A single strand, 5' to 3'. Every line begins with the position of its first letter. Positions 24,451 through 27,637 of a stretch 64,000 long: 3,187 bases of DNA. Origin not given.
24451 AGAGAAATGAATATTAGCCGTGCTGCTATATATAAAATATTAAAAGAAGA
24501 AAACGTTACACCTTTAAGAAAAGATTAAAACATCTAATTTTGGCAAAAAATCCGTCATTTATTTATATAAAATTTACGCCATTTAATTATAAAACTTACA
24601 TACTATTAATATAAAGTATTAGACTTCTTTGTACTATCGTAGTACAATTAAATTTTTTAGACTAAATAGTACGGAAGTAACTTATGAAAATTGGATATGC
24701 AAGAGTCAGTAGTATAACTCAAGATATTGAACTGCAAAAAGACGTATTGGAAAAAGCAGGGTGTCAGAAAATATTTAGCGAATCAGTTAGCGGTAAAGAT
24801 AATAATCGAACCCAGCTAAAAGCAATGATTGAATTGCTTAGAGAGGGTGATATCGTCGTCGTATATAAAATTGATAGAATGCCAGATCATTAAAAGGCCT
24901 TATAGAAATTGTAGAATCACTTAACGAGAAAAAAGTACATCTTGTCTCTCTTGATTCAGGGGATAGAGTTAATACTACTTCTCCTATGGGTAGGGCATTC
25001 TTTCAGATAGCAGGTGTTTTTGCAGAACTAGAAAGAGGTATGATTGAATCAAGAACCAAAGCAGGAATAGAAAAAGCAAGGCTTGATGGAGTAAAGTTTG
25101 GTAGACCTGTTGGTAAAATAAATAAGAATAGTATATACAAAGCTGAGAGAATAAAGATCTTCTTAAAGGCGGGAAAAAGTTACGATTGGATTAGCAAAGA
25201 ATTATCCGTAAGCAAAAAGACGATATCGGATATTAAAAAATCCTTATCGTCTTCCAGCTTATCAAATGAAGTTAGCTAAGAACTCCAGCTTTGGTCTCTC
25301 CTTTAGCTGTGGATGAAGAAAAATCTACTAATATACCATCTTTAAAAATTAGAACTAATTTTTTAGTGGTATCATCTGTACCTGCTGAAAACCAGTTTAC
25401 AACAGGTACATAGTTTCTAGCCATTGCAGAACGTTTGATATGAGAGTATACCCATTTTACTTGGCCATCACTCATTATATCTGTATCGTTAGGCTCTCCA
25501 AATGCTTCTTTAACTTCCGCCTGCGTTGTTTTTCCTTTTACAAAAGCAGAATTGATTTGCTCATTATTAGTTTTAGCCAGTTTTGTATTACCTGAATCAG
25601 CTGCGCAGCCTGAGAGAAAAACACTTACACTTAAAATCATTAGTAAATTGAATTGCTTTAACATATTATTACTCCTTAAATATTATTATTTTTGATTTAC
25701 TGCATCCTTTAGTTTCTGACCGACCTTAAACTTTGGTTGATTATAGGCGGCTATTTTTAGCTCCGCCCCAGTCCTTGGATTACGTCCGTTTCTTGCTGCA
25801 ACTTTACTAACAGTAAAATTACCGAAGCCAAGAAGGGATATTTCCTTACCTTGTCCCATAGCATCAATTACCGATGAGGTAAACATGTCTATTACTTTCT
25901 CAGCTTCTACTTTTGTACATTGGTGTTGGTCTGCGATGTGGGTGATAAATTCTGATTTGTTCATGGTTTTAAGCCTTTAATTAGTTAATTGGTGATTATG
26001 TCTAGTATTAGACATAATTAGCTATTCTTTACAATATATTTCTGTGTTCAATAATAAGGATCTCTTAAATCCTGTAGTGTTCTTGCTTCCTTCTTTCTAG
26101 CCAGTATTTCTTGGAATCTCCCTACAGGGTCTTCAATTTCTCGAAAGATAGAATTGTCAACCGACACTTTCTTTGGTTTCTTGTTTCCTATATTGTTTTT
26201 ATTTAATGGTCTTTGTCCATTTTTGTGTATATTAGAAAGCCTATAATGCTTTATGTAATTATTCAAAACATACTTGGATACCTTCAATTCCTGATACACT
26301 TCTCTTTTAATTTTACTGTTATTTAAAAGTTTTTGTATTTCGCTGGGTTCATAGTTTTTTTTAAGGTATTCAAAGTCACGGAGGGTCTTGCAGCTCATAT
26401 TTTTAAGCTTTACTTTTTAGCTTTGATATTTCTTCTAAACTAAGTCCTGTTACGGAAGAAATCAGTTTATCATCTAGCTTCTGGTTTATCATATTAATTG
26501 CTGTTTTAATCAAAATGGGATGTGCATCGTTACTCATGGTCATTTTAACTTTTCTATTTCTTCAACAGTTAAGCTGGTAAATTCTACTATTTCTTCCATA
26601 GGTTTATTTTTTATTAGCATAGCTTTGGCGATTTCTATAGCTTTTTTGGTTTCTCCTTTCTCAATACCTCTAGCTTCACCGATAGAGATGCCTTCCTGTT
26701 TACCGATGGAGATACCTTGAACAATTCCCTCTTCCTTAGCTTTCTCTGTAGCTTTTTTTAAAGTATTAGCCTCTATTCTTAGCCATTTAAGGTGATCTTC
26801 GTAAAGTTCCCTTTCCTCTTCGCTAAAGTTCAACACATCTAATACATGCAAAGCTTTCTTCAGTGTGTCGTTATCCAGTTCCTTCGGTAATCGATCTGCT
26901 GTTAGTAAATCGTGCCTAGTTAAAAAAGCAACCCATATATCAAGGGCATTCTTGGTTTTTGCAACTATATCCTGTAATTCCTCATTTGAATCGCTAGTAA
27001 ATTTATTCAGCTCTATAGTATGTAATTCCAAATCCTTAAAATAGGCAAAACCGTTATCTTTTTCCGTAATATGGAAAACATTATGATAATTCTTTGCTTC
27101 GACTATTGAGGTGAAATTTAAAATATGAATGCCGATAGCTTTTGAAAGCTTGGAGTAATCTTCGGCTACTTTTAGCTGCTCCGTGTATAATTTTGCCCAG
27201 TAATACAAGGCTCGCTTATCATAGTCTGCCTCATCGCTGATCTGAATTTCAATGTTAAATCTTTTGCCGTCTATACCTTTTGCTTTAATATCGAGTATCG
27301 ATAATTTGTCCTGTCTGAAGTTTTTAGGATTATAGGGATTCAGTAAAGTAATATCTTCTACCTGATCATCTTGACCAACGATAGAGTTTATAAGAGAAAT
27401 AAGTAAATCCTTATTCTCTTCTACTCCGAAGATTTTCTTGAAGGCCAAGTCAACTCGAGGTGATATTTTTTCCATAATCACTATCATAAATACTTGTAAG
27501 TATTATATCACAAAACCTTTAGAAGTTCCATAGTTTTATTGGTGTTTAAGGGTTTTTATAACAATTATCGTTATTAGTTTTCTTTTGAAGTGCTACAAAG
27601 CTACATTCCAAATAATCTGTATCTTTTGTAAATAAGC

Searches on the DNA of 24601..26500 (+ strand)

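Call 26: search_dna_similar(query=window:24601-26500:+, collection=plasmids, mode=distant, max_rows=15)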
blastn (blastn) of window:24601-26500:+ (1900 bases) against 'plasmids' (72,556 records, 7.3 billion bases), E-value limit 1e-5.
Records with a match: 13; places in all: 21; records where one place covers at least 80% of the query: 0.
Best place of each record, by identity: 80-90% 5; 60-80% 8.
By first word of the organism name: Candidatus 8; Arcobacter 3; Rickettsia 1; Chryseobacterium 1.
By predicted mobility (MOB-suite, as given by PLSDB): non-mobilizable 13.
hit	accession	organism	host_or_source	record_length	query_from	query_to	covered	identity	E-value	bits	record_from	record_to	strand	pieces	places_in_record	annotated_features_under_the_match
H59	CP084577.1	Candidatus Megaira endosymbiont of Mesostigma viride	Mesostigma viride,algae ...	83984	603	1900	68%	87.2%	0e+0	1597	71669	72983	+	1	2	hypothetical protein (x4) | HU family DNA-binding protein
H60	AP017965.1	Candidatus Megaera polyxenophila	-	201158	1083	1900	43%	83.9%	0e+0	886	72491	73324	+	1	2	hypothetical protein (x2) | transcriptional regulator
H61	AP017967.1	Candidatus Megaera polyxenophila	-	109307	1083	1900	43%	83.0%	0e+0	850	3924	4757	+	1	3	hypothetical protein (x2) | transcriptional regulator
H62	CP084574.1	Rickettsia endosymbiont of Culicoides impunctatus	Culicoides impunctatus,insect ...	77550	250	641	21%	75.1%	2e-64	256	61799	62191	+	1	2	recombinase family protein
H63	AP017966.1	Candidatus Megaera polyxenophila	-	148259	1102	1370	14%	79.9%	1e-60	242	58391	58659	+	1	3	DNA-binding protein HU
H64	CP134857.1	Arcobacter sp. AZ-2023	food,chicken meat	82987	744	928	10%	69.9%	9e-11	77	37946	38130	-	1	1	hypothetical protein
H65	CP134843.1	Arcobacter sp. AZ-2023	food,chicken meat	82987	744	928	10%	69.9%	9e-11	77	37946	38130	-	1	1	hypothetical protein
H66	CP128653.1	Arcobacter sp. DSM 115960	animal,chicken meat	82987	744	928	10%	69.9%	9e-11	77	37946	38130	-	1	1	hypothetical protein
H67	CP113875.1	Candidatus Megaera polyxenophila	Euplotes woodruffi,mixed host and ...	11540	1636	1773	7%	77.5%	1e-20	110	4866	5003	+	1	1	hypothetical protein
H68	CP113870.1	Candidatus Megaera polyxenophila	Euplotes woodruffi,mixed host and ...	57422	1168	1283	6%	87.9%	6e-32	147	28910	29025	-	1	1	HU family DNA-binding protein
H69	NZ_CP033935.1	Chryseobacterium balustinum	fish,pure isolate,blood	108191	79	172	5%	76.6%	4e-9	72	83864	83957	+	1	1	recombinase family protein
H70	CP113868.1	Candidatus Megaera polyxenophila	Euplotes woodruffi,mixed host and ...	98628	1814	1897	4%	83.3%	1e-14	90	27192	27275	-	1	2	hypothetical protein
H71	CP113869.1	Candidatus Megaera polyxenophila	Euplotes woodruffi,mixed host and ...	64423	1814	1897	4%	77.4%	2e-7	67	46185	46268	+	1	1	hypothetical protein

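Call 29: get_annotated_region(hit=H62, flank=2500)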
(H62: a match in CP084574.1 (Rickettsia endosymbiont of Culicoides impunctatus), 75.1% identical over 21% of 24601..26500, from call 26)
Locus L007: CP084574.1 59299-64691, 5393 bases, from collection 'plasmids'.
description: MAG: Rickettsia endosymbiont of Culicoides impunctatus isolate RiCimp plasmid pRiCimp001, complete sequence
organism: Rickettsia endosymbiont of Culicoides impunctatus (NCBI taxid 2867440)
taxonomy: Bacteria; Pseudomonadota; Alphaproteobacteria; Rickettsiales; Rickettsiaceae; Rickettsia; Rickettsia endosymbiont of Culicoides impunctatus
host: -; source: Culicoides impunctatus,insect metagenome,metagenomic assembly,Insect; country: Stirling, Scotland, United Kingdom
typing (MOB-suite, as given by PLSDB): non-mobilizable
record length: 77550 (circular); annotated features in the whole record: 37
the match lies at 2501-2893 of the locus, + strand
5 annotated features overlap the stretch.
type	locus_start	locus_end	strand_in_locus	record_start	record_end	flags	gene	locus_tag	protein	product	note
CDS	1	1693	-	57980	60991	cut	-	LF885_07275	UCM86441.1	Tn3 family transposase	-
CDS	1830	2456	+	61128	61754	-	-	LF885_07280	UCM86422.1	recombinase family protein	-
CDS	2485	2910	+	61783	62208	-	-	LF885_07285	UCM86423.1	recombinase family protein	-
CDS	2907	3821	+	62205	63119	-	-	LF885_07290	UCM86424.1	Rpn family recombination-promoting nuclease/putative transposase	-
CDS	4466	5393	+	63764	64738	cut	-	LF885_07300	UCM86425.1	IS110 family transposase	-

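Call 30: get_annotated_region(hit=H59, flank=3000)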
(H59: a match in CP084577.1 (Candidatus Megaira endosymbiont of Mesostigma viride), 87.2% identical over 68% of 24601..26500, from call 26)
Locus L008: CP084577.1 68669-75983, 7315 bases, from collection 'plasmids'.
description: MAG: Candidatus Megaira endosymbiont of Mesostigma viride isolate MegNEIS296 plasmid pMegNEIS296, complete sequence
organism: Candidatus Megaira endosymbiont of Mesostigma viride (NCBI taxid 2866314)
taxonomy: Bacteria; Pseudomonadota; Alphaproteobacteria; Rickettsiales; Rickettsiaceae; Candidatus Megaera; Candidatus Megaira endosymbiont of Mesostigma viride
host: -; source: Mesostigma viride,algae metagenome,metagenomic assembly,algae; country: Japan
typing (MOB-suite, as given by PLSDB): non-mobilizable
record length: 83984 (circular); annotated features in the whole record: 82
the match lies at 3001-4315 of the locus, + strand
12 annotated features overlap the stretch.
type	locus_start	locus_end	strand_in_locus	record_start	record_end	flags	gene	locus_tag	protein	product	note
CDS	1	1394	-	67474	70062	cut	-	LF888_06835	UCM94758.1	hypothetical protein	-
CDS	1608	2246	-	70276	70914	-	-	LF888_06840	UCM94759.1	hypothetical protein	-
CDS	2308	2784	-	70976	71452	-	-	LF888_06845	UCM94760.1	hypothetical protein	-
CDS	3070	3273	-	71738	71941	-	-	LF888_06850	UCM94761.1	hypothetical protein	-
CDS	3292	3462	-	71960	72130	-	-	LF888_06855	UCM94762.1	hypothetical protein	-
CDS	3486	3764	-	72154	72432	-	-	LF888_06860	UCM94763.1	HU family DNA-binding protein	-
CDS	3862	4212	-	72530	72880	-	-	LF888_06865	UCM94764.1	hypothetical protein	-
CDS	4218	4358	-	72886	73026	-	-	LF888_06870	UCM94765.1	hypothetical protein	-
CDS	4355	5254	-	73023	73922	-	-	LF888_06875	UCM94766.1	Rpn family recombination-promoting nuclease/putative transposase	-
CDS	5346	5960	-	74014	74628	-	-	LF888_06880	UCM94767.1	bifunctional (p)ppGpp synthetase/guanosine-3',5'-bis(diphosphate) 3'-pyrophosphohydrolase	-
CDS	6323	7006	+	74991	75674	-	-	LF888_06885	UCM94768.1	HD domain-containing protein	-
CDS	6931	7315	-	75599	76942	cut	-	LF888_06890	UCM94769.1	MFS transporter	-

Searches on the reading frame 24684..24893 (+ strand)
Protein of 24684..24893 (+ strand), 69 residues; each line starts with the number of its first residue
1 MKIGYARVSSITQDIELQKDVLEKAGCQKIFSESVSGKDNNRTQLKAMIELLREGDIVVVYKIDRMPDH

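Call 6: search_protein_families(library=pfam, proteins=[window:24684-24893:+], max_evalue=0.01)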
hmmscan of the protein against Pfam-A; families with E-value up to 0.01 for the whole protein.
window:24684-24893:+ (69 aa): 1 family
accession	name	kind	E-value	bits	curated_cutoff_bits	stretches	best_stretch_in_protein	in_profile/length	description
PF00239.26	Resolvase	-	1.8e-18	67.5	23.3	1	3-66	2-75/145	Resolvase, N terminal domain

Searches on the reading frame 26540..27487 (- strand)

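Call 64: search_protein_families(library=pfam, proteins=[window:26540-27487:-], max_evalue=0.0001)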
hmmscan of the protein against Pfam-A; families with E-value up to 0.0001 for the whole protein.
window:26540-27487:- (315 aa): 1 family
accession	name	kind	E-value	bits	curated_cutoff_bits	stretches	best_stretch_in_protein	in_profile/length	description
PF12784.13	PDDEXK_2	-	2.2e-60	204.7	27.4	1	10-245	1-228/229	PD-(D/E)XK nuclease family transposase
